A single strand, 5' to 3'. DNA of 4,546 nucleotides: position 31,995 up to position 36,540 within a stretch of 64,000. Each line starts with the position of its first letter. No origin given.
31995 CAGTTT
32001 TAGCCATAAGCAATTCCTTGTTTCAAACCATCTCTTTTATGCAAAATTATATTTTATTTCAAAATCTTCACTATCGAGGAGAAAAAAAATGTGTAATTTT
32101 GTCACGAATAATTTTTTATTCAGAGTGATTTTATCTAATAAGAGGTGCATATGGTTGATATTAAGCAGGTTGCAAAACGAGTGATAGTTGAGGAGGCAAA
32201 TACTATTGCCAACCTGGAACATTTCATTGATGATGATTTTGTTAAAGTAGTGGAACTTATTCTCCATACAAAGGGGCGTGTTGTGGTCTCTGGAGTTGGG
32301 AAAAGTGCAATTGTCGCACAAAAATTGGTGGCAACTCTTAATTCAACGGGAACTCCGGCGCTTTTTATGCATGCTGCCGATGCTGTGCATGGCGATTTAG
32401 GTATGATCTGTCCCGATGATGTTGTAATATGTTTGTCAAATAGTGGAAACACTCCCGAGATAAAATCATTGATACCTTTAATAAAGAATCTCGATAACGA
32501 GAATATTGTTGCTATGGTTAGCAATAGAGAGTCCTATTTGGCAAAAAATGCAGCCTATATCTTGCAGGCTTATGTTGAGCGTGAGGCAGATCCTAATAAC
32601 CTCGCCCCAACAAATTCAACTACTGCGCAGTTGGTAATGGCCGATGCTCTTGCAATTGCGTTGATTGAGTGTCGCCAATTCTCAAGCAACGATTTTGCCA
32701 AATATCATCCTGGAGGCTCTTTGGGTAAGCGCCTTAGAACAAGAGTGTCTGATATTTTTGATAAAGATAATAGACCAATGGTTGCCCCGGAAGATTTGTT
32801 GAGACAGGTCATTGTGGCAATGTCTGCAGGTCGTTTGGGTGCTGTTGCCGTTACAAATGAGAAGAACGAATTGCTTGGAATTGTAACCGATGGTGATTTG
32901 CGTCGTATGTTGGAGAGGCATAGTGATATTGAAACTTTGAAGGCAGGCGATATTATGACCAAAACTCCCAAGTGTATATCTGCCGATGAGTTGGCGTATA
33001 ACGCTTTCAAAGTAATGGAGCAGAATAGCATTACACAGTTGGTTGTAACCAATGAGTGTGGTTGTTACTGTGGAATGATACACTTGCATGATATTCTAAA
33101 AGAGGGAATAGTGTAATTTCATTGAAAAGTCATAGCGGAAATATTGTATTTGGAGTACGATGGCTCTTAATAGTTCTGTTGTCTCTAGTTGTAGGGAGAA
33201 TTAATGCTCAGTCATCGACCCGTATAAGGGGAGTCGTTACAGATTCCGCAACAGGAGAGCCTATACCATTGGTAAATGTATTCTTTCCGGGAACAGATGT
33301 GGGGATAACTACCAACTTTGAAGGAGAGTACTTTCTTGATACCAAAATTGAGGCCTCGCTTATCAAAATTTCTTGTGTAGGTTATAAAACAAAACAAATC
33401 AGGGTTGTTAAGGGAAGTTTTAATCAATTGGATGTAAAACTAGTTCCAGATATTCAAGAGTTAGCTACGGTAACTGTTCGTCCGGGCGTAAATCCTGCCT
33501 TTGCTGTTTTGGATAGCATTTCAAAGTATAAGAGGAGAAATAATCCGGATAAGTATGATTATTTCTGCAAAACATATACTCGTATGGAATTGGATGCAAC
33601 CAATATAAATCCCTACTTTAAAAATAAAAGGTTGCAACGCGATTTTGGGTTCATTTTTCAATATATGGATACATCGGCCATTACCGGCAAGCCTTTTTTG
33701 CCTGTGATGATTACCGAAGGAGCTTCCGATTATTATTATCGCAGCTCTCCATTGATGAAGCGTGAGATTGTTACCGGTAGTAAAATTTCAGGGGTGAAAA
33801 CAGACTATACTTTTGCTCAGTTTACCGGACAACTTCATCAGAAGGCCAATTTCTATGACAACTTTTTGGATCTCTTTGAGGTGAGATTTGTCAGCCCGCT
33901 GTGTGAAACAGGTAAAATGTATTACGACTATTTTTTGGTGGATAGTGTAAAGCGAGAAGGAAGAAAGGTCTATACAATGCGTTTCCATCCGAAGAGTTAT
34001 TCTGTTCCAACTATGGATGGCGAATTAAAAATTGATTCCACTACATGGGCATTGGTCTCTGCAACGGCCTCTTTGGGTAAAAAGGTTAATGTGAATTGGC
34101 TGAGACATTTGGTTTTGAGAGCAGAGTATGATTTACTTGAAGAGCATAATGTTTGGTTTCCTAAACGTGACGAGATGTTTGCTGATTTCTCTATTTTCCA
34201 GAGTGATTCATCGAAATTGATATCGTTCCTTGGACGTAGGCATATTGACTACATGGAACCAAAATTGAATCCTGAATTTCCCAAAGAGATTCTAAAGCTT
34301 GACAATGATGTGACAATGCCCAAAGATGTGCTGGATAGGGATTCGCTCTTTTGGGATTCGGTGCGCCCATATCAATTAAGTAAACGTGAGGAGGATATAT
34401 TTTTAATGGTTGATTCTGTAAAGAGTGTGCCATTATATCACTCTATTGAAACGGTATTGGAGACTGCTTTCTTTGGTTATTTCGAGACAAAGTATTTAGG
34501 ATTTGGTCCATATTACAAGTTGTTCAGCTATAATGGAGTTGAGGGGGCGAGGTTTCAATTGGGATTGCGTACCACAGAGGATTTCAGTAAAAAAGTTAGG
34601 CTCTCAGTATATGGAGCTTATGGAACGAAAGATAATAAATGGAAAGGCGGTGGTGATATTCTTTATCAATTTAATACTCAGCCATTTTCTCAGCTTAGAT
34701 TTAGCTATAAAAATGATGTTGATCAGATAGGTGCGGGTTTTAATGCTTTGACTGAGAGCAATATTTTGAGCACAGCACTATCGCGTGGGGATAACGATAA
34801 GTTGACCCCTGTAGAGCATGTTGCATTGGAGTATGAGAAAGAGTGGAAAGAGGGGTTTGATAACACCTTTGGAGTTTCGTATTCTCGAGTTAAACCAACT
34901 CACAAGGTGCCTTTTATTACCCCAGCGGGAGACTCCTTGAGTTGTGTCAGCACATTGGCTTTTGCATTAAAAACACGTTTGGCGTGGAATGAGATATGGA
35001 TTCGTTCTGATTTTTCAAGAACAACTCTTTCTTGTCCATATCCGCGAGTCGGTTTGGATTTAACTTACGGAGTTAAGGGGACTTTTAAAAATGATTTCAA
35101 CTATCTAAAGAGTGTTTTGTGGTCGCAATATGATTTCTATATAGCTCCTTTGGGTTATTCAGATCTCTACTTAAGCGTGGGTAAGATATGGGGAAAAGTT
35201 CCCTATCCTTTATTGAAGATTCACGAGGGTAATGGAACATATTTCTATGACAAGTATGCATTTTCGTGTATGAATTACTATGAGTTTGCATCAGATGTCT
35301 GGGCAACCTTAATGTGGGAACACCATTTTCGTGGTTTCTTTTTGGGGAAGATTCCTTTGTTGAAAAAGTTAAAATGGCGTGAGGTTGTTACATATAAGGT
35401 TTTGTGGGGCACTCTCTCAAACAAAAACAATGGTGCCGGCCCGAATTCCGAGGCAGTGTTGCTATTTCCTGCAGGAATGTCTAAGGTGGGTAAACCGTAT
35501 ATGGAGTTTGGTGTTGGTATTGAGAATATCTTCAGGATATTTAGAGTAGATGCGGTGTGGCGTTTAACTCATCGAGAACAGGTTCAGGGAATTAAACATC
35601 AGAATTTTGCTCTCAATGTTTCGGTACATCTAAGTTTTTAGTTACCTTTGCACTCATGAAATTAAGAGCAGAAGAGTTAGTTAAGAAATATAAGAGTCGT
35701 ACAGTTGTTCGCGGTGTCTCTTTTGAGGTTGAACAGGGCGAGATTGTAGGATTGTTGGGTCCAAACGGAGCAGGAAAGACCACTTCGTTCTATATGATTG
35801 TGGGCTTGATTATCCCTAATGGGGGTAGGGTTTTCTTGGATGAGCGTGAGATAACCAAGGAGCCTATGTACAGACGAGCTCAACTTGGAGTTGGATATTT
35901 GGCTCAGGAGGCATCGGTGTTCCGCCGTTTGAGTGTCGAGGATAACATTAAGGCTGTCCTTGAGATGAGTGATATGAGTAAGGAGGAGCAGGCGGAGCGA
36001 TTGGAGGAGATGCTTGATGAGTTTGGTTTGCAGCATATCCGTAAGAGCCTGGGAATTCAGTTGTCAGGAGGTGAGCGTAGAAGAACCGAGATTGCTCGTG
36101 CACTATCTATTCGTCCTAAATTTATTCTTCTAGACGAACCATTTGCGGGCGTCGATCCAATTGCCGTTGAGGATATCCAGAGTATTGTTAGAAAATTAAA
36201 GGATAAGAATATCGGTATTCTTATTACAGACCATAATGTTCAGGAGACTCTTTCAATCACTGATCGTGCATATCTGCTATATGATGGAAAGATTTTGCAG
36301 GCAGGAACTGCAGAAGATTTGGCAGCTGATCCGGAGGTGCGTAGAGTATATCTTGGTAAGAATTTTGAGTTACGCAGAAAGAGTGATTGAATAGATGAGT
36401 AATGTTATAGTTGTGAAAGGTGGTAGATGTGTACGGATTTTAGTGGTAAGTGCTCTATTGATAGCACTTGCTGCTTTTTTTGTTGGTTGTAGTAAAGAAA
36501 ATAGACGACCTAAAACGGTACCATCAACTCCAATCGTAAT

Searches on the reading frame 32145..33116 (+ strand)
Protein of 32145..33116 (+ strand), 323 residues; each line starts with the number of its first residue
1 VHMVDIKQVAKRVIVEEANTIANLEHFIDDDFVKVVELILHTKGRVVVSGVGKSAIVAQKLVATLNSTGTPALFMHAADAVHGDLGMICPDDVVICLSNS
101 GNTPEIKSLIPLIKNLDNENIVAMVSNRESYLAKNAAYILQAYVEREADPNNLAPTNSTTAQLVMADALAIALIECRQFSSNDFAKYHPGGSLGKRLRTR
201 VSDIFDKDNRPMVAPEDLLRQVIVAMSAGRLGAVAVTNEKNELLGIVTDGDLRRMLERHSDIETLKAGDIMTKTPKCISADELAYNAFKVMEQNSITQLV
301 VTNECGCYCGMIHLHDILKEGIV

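Call 43: search_protein_families(library=ncbifam, proteins=[window:32145-33116:+], max_evalue=0.00001)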
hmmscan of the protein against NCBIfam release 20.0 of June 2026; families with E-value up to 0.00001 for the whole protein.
window:32145-33116:+ (323 aa): 16 families
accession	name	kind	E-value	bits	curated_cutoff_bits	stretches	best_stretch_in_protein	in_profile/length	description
NF008141.0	PRK10892.1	equivalog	1.9e-90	303.5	505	1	3-323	9-328/328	arabinose-5-phosphate isomerase KdsD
TIGR00393.1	kpsF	subfamily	7e-89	297.9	203.7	1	44-313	1-268/268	KpsF/GutQ family sugar-phosphate isomerase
NF008581.0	PRK11543.1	equivalog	1.6e-76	257.4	481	1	8-322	7-320/321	arabinose-5-phosphate isomerase GutQ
NF008590.0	PRK11557.1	equivalog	3.4e-10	39.8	355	1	6-175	95-261/282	MurR/RpiR family transcriptional regulator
NF010701.0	PRK14101.1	equivalog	2e-09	36.2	920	1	21-179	446-600/638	bifunctional transcriptional regulator/glucokinase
NF041552.1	TF_PrdR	equivalog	4.6e-09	35.1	795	1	199-319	6-123/577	sigma-54 dependent transcriptional regulator PrdR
NF011449.0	PRK14869.2-5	equivalog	1.1e-08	34.6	411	0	188-257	137-206/451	putative manganese-dependent inorganic diphosphatase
TIGR01302.1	IMP_dehydrog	equivalog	3.4e-08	32.8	481.5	1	211-320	91-199/450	IMP dehydrogenase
TIGR03127.2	RuMP_HxlB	equivalog_domain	5.5e-08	32.9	160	1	15-188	5-174/178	6-phospho-3-hexuloisomerase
NF011440.0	PRK14869.1-2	equivalog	8.2e-08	31.3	746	0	267-320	69-122/541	putative manganese-dependent inorganic diphosphatase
NF011443.0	PRK14869.1-5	equivalog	2.1e-07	29.8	335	0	194-256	64-125/546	putative manganese-dependent inorganic diphosphatase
NF008458.0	PRK11337.1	equivalog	1.7e-06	27.2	378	1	14-173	112-268/293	MurR/RpiR family transcriptional regulator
NF011447.0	PRK14869.2-3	equivalog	2.3e-06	26.5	522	0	195-260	64-128/540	putative manganese-dependent inorganic diphosphatase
NF011442.0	PRK14869.1-4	equivalog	2.7e-06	26.1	400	0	200-266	71-136/543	putative manganese-dependent inorganic diphosphatase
NF008451.0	PRK11302.1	subfamily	3.3e-06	26.8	296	1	18-174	103-255/286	transcriptional regulator HexR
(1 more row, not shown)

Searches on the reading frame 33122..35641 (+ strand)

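Call 43: search_protein_families(library=ncbifam, proteins=[window:33122-35641:+], max_evalue=0.00001)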
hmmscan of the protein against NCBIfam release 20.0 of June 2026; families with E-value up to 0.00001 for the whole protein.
window:33122-35641:+ (839 aa): 1 family
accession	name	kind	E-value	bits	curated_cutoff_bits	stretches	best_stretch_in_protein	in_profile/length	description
TIGR04056.1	OMP_RagA_SusC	subfamily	8.2e-14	50.9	368.25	1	35-119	3-83/981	SusC/RagA family TonB-linked outer membrane protein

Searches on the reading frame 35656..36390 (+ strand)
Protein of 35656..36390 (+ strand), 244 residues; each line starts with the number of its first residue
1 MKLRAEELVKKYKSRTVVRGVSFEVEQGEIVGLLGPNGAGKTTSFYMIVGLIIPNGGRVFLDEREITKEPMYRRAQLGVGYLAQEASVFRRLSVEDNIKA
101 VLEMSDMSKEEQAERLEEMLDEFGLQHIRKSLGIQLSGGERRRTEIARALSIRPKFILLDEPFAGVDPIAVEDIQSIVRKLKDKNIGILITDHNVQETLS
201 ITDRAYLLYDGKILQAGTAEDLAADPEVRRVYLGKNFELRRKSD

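Call 5: search_protein_families(library=pfam, proteins=[window:35656-36390:+])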
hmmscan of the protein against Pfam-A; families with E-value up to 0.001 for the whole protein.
window:35656-36390:+ (244 aa): 4 families
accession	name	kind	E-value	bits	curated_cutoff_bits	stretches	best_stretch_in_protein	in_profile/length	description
PF00005.33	ABC_tran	-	2.6e-35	122.4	25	1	19-164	2-137/137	ABC transporter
PF12399.14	BCA_ABC_TP_C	-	0.0002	21.3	25.5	1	217-237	6-26/27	Branched-chain amino acid ATP-binding cassette transporter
PF02463.25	SMC_N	-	0.00025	21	40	0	84-194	95-198/220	RecF/RecN/SMC N terminal domain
PF13304.12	AAA_21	-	0.00083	19.9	27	0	30-45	1-16/304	AAA domain, putative AbiEii toxin, Type IV TA system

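Call 43: search_protein_families(library=ncbifam, proteins=[window:35656-36390:+], max_evalue=0.00001)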
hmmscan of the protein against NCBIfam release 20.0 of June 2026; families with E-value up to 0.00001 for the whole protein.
window:35656-36390:+ (244 aa): 187 families (the best 25 are shown)
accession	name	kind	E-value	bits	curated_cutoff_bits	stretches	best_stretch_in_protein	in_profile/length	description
TIGR04406.1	LPS_export_lptB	equivalog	1.3e-112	374.9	240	1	3-239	2-239/239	LPS export ABC transporter ATP-binding protein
NF008144.0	PRK10895.1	equivalog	2.4e-94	315.3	381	1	2-239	3-241/241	LPS export ABC transporter ATP-binding protein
TIGR01188.1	drrA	subfamily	4.5e-52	177.2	312.45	1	10-224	1-213/302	daunorubicin resistance ABC transporter, ATP-binding protein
TIGR03410.1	urea_trans_UrtE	equivalog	1.9e-48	164.9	285.8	1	3-225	1-222/230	urea ABC transporter ATP-binding subunit UrtE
NF040840.2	tungstate_WtpC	equivalog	1.4e-47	162.7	440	1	3-231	2-227/347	tungstate ABC transporter ATP-binding protein WtpC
TIGR00968.1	3a0106s01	subfamily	1e-46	159.4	342.75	1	6-230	4-226/237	sulfate ABC transporter ATP-binding protein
TIGR03265.1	PhnT2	equivalog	2.2e-46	158.7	457.7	1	3-229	5-229/353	putative 2-aminoethylphosphonate ABC transporter ATP-binding protein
TIGR03864.1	PQQ_ABC_ATP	hypoth_equivalog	2.7e-44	151.4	302.25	1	3-229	2-226/236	ABC transporter, ATP-binding subunit, PQQ-dependent alcohol dehydrogenase system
NF033858.1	ABC2_perm_RbbA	equivalog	8.9e-44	149.6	1050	1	3-225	267-487/909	ribosome-associated ATPase/putative transporter RbbA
TIGR01186.1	proV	subfamily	9.4e-44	150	326.6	1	14-226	5-221/363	betaine/proline/choline family ABC transporter ATP-binding protein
TIGR03258.1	PhnT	equivalog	1.7e-43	149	499.15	1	4-232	10-239/359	2-aminoethylphosphonate ABC transport system ATP-binding subunit PhnT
NF043075.1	MMSYN1_0197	equivalog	4.5e-42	144.2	550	1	5-229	5-227/341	spermidine/putrescine ABC transporter ATP-binding protein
TIGR03411.1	urea_trans_UrtD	equivalog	1.5e-41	142.7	304.1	1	3-235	3-242/242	urea ABC transporter ATP-binding protein UrtD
NF008449.1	PRK11300.1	equivalog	5.5e-41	140.5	362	1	3-235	6-254/255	high-affinity branched-chain amino acid ABC transporter ATP-binding protein LivG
TIGR03740.1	galliderm_ABC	subfamily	1.2e-40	139.5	309.75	1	3-215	1-204/223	lantibiotic protection ABC transporter ATP-binding subunit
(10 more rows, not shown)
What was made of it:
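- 35656..36390 (+): lptB (LPS export ABC ATPase). The regulator gene starts 4 nt after its stop codon. This synteny is conserved in relatives. TIGR04406, 375 bits against a cut-off of 240 (call 43).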
